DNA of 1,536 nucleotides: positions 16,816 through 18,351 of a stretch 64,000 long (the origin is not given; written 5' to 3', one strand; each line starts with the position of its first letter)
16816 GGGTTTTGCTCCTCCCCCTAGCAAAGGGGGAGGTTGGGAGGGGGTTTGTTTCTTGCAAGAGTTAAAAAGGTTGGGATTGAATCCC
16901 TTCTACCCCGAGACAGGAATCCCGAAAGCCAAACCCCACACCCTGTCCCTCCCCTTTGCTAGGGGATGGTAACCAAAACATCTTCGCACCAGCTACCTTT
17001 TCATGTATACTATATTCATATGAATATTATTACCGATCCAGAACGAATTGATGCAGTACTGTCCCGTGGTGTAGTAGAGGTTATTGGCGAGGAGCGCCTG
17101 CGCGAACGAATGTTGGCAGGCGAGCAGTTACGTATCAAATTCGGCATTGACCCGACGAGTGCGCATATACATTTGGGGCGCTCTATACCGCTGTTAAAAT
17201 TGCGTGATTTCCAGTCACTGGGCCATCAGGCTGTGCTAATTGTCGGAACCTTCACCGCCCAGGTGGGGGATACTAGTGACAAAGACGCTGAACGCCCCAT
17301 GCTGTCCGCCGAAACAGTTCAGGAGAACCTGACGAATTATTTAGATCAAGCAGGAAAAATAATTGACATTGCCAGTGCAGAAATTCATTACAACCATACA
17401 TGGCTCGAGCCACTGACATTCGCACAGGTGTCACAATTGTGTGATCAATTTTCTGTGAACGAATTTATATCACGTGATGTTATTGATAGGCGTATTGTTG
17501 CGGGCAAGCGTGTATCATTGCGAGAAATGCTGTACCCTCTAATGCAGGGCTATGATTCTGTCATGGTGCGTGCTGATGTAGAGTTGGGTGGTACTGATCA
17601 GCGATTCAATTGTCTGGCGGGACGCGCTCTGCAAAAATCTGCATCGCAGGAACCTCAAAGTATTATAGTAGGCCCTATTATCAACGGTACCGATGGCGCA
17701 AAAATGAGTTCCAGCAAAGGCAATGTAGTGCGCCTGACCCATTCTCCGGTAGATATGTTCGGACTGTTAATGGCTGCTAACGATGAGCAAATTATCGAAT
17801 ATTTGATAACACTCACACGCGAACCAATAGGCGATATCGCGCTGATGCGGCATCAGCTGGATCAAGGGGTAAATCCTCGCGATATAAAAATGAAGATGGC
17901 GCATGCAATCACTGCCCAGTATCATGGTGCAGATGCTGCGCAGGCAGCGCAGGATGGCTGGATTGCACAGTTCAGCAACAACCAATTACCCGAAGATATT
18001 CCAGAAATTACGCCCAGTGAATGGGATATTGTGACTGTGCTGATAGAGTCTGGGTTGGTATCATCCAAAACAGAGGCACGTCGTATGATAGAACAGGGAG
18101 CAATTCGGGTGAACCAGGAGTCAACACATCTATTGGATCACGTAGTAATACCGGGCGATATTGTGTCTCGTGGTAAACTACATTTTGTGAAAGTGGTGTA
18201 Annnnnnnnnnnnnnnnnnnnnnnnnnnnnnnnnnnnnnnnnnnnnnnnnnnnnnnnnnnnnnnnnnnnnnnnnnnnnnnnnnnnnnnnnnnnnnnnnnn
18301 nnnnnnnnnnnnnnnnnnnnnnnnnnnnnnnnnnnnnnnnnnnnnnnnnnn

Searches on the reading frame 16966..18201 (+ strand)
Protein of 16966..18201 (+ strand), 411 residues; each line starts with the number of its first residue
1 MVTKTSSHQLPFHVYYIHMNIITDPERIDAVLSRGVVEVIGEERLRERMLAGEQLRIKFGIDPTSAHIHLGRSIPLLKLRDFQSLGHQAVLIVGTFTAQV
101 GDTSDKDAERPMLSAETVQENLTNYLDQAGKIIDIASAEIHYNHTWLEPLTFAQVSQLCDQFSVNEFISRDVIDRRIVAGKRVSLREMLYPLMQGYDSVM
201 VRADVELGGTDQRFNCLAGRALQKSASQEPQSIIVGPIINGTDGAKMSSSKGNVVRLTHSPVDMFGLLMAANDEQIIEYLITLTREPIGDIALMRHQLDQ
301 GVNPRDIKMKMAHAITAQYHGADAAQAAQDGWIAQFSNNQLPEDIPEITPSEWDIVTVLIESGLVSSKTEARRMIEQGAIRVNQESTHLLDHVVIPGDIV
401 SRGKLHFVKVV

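Call 7: search_protein_families(library=pfam, proteins=[window:16966-18201:+], max_evalue=0.01)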
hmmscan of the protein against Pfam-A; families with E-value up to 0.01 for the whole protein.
window:16966-18201:+ (411 aa): 4 families
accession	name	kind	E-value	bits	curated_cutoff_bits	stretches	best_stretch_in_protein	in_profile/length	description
PF00579.31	tRNA-synt_1b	-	1.2e-58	199.2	21.1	1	53-336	4-291/292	tRNA synthetases class I (W and Y)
PF22421.1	SYY_C-terminal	-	1.9e-09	37.7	27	1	340-397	4-63/83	Tyrosine--tRNA ligase SYY-like C-terminal domain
PF01479.30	S4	-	3.9e-07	30.1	22.8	1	356-385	4-33/48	S4 domain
PF16714.10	TyrRSs_C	-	0.0043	17.3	30.6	1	354-387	22-55/120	Tyrosyl-tRNA synthetase C-terminal domain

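Call 67: find_homologous_proteins(query=window:16966-18201:+, max_evalue=1e-80)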
Query window:16966-18201:+ (411 aa): 5791 proteins with E <= 1e-80 among 8000 candidates; the best 120 are listed.
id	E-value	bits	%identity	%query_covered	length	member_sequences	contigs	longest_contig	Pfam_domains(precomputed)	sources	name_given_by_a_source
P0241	1.2e-255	865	100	96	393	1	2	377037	PF22421.2,PF00579.32,PF01479.31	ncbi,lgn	-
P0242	7.6e-203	692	77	96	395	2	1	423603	PF22421.2,PF00579.32,PF01479.31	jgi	jgi:tyrosyl-tRNA synthetase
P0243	6.3e-201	685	75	99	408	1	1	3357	PF22421.2,PF00579.32,PF01479.31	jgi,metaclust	metaclust:\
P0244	4.6e-188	643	73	95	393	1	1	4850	PF22421.2,PF00579.32,PF01479.31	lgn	-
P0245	7.3e-183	626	72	96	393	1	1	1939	PF22421.2,PF00579.32,PF01479.31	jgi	-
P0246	2.8e-146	506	58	95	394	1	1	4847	PF22421.2,PF00579.32,PF01479.31,PF16714.11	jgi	jgi:tyrosyl-tRNA synthetase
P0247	1.5e-144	500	58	94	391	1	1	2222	PF22421.2,PF00579.32,PF01479.31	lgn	-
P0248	2.1e-144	499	57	94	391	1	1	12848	PF22421.2,PF00579.32,PF01479.31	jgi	jgi:tyrosyl-tRNA synthetase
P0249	1.2e-143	497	58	95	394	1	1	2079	PF22421.2,PF00579.32,PF01479.31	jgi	jgi:tyrosyl-tRNA synthetase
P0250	1.4e-143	497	57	95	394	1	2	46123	PF22421.2,PF00579.32,PF01479.31,PF16714.11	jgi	jgi:tyrosyl-tRNA synthetase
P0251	2.4e-141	489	57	93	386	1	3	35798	PF22421.2,PF00579.32,PF01479.31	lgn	-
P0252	2.6e-141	489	56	95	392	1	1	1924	PF22421.2,PF00579.32,PF01479.31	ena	-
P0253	4.1e-141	488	57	95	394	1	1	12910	PF22421.2,PF00579.32,PF01479.31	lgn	-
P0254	4.3e-141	488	57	94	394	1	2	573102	PF22421.2,PF00579.32,PF01479.31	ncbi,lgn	-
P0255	1.3e-140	487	56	94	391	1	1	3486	PF22421.2,PF00579.32,PF01479.31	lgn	-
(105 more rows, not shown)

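Call 68: find_encoding_contigs(protein=P0242, flank=10000, max_places=3)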
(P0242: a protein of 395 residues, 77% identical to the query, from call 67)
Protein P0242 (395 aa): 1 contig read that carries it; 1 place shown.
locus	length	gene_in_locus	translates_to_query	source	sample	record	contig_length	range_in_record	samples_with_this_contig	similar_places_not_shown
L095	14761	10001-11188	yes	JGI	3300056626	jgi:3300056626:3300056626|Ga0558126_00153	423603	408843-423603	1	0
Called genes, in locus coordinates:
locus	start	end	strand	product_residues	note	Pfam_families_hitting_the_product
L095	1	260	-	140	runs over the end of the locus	-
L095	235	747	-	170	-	PF04542:Sigma70_r2, PF08281:Sigma70_r4_2 (weak), PF04545:Sigma70_r4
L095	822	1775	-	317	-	PF05496:RuvB_N, PF00004:AAA, PF07728:AAA_5, PF17864:AAA_lid_4, PF05491:WHD_RuvB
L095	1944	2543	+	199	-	-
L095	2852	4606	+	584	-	-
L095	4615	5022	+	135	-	-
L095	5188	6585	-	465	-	-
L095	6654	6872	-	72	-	-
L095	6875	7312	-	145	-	-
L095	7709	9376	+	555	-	PF00749:tRNA-synt_1c, PF19269:Anticodon_2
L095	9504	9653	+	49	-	-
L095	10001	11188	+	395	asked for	PF00579:tRNA-synt_1b, PF22421:SYY_C-terminal, PF01479:S4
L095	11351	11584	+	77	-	-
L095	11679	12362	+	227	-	PF05552:MS_channel_1st_1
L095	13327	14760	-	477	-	?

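Call 69: find_encoding_contigs(protein=P0244, flank=10000, max_places=3)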
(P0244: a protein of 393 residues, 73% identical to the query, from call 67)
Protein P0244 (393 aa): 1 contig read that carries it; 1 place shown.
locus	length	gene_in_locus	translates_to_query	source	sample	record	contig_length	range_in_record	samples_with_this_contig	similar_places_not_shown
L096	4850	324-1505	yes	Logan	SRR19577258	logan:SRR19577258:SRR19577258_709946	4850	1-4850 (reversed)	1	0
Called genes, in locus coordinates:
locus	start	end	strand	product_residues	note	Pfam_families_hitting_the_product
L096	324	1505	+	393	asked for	PF00579:tRNA-synt_1b, PF22421:SYY_C-terminal, PF01479:S4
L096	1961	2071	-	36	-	-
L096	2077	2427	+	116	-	PF00203:Ribosomal_S19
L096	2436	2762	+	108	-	PF00237:Ribosomal_L22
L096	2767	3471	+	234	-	PF07650:KH_2, PF00189:Ribosomal_S3_C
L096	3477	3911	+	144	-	PF00252:Ribosomal_L16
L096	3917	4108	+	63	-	PF00831:Ribosomal_L29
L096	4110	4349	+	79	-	PF00366:Ribosomal_S17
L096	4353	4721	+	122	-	PF00238:Ribosomal_L14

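Call 70: find_encoding_contigs(protein=P0243, flank=10000, max_places=3)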
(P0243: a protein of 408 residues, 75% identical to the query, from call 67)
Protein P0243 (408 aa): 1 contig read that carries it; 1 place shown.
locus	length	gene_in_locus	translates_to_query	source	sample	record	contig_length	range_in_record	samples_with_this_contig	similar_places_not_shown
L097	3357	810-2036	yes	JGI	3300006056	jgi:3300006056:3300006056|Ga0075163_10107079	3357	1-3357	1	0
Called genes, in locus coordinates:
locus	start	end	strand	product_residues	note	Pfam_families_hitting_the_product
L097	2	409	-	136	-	?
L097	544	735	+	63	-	-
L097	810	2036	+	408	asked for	PF00579:tRNA-synt_1b, PF22421:SYY_C-terminal, PF01479:S4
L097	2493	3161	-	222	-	PF05552:MS_channel_1st_1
